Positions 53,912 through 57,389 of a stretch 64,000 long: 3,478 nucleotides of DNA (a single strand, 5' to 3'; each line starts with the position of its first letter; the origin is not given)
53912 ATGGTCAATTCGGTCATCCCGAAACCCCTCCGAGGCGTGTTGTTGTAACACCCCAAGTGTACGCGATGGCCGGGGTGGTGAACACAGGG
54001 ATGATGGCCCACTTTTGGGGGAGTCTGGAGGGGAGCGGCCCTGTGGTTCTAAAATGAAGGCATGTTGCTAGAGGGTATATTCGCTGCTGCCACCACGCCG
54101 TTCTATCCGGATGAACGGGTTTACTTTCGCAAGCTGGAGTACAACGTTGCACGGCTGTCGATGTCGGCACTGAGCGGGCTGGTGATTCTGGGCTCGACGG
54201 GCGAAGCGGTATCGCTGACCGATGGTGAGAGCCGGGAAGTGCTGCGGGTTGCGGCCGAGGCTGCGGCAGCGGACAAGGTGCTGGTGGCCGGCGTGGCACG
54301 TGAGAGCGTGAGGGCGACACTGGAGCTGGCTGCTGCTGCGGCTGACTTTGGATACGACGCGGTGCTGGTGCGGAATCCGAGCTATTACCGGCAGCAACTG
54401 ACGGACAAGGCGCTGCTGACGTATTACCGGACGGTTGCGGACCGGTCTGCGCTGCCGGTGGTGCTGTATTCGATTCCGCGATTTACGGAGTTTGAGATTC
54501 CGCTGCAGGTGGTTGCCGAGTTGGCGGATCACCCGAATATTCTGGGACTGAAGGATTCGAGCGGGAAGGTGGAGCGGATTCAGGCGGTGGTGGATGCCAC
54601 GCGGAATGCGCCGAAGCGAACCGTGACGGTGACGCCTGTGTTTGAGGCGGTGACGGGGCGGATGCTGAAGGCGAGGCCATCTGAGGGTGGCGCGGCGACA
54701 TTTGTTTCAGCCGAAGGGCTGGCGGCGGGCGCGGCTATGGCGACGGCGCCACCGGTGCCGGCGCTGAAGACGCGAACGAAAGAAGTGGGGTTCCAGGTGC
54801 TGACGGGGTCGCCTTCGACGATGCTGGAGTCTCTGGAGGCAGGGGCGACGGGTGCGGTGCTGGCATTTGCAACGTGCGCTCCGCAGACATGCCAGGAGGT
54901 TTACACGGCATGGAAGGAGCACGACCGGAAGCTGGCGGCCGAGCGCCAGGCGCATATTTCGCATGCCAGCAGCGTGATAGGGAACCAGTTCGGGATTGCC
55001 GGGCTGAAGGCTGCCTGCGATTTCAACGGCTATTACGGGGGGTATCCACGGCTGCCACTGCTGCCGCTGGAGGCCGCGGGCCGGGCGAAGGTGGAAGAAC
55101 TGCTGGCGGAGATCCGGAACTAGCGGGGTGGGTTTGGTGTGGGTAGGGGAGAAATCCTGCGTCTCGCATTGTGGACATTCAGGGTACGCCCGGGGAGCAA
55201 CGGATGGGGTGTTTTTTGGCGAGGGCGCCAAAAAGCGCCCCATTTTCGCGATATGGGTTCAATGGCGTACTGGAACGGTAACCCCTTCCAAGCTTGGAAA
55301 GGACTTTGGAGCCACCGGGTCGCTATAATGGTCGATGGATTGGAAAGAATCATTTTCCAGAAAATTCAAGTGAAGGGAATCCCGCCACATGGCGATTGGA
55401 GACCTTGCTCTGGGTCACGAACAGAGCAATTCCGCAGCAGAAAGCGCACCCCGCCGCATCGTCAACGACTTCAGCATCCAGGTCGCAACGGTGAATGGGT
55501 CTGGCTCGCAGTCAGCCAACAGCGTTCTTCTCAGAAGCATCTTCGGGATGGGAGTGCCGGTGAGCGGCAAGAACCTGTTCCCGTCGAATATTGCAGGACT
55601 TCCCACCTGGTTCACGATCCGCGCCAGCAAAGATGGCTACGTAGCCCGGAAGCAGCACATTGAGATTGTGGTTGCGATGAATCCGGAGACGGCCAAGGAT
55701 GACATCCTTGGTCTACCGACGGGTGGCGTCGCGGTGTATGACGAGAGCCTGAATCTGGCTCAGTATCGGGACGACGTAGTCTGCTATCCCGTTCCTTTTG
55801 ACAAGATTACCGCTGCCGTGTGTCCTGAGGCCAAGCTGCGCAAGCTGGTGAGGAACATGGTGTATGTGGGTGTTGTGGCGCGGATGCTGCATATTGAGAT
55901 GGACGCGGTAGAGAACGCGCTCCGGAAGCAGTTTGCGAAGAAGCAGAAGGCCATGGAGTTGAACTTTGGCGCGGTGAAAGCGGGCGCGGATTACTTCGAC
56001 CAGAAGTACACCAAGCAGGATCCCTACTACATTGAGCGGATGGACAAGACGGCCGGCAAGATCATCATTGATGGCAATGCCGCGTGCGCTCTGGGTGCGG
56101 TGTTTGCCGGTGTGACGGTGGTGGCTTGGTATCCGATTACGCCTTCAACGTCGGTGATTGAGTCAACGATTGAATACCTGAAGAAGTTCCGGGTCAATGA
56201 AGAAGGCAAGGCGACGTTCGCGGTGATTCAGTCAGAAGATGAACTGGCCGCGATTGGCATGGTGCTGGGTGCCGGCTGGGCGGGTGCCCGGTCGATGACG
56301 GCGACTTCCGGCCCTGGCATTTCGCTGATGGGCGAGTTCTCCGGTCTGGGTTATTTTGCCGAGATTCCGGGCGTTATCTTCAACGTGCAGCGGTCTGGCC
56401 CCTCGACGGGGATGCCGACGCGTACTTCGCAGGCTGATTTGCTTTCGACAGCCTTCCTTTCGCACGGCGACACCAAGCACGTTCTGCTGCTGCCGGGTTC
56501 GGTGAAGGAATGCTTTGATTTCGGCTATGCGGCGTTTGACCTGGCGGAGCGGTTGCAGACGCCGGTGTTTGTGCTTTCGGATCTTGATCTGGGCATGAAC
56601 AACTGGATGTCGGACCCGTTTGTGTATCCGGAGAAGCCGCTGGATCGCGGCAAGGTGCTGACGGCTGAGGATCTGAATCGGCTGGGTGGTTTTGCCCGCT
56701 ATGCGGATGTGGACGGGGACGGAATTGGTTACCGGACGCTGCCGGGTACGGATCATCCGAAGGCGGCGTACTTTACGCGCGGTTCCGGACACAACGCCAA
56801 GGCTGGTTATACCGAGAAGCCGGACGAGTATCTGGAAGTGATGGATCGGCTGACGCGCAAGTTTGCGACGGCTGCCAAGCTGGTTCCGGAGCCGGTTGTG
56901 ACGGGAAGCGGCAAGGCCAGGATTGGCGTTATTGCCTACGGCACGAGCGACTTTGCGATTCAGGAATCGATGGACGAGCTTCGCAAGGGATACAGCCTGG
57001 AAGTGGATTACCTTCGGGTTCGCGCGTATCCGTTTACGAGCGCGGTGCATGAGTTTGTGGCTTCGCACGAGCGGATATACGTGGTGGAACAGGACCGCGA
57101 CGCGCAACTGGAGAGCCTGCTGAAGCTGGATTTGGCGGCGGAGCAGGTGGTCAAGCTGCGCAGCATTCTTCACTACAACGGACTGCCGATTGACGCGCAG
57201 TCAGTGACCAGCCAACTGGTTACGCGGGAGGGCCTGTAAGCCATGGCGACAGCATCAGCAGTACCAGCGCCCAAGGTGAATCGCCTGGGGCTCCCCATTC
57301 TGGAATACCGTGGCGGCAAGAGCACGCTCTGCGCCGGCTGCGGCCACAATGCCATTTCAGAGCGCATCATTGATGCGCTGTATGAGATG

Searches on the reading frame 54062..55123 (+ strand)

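Call 52: search_protein_families(library=pfam, proteins=[window:54062-55123:+], max_evalue=0.0001)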
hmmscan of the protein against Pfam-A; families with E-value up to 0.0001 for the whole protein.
window:54062-55123:+ (353 aa): 1 family
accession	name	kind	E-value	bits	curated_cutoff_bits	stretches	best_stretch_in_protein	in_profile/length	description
PF00701.28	DHDPS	-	1.1e-44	152.8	22.1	2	3-181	2-178/289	Dihydrodipicolinate synthetase family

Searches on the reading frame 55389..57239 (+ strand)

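Call 52: search_protein_families(library=pfam, proteins=[window:55389-57239:+], max_evalue=0.0001)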
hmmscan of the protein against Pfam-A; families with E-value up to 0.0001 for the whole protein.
window:55389-57239:+ (616 aa): 2 families
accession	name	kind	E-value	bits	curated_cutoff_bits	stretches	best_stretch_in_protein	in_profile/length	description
PF01855.24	POR_N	-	1.3e-49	169.5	27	1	236-398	2-154/231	Pyruvate flavodoxin/ferredoxin oxidoreductase, thiamine diP-bdg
PF01558.24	POR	-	1.2e-27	97.6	27.4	1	37-200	2-172/173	Pyruvate ferredoxin/flavodoxin oxidoreductase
